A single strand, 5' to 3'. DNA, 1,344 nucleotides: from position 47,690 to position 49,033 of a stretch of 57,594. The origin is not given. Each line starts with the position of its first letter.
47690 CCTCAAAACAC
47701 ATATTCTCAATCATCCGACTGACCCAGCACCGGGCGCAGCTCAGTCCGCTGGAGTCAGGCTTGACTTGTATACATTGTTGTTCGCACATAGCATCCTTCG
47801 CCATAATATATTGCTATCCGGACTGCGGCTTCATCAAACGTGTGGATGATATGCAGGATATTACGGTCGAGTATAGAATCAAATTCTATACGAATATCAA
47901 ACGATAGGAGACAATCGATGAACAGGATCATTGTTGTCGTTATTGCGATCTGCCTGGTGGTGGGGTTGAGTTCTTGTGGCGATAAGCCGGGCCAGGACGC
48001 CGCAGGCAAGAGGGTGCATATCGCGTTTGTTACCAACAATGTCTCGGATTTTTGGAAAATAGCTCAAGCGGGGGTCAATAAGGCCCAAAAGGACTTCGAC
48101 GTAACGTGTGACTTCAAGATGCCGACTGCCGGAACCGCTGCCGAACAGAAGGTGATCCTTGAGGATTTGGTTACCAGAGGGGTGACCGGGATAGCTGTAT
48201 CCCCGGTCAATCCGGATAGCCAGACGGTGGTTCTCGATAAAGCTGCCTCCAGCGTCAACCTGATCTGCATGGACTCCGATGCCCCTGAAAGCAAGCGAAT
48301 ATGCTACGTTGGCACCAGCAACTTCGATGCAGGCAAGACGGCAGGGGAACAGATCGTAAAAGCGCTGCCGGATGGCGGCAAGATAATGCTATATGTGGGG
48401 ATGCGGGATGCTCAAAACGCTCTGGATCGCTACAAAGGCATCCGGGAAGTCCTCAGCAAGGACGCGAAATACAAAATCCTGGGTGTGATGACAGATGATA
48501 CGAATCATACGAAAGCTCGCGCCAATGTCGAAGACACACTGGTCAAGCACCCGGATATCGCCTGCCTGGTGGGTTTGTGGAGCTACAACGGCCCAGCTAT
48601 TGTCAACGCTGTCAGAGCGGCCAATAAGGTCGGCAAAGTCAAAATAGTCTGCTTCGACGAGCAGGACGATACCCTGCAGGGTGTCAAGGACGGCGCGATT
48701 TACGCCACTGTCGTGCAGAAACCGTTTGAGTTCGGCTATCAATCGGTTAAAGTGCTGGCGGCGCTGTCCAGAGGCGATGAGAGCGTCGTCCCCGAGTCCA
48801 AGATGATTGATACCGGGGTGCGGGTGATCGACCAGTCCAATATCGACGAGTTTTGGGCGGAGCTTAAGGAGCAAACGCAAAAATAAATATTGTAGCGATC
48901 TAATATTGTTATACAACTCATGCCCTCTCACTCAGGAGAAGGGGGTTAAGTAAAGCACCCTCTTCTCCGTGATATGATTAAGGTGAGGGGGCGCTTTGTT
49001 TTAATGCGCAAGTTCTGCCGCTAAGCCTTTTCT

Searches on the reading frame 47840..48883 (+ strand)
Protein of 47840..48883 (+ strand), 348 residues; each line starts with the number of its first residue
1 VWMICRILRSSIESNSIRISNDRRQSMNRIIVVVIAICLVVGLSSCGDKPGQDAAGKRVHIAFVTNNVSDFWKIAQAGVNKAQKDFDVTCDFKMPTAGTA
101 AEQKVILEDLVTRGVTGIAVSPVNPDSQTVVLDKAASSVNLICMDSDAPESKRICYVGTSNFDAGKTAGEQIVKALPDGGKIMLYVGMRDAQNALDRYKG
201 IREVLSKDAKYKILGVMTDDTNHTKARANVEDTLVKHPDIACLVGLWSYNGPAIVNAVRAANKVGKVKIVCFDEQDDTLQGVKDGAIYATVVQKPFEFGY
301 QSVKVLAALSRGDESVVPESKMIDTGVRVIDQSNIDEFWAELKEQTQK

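Call 4: search_protein_families(library=pfam, proteins=[window:47840-48883:+], max_evalue=0.01)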
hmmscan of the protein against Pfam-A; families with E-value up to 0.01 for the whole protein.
window:47840-48883:+ (348 aa): 2 families
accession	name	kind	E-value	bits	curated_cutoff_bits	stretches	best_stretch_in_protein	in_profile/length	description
PF13407.12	Peripla_BP_4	-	1.1e-57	196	35.1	1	61-313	1-257/258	Periplasmic binding protein domain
PF00532.27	Peripla_BP_1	-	1e-05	25.6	22.2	1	67-269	11-209/281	Periplasmic binding proteins and sugar binding domain of LacI family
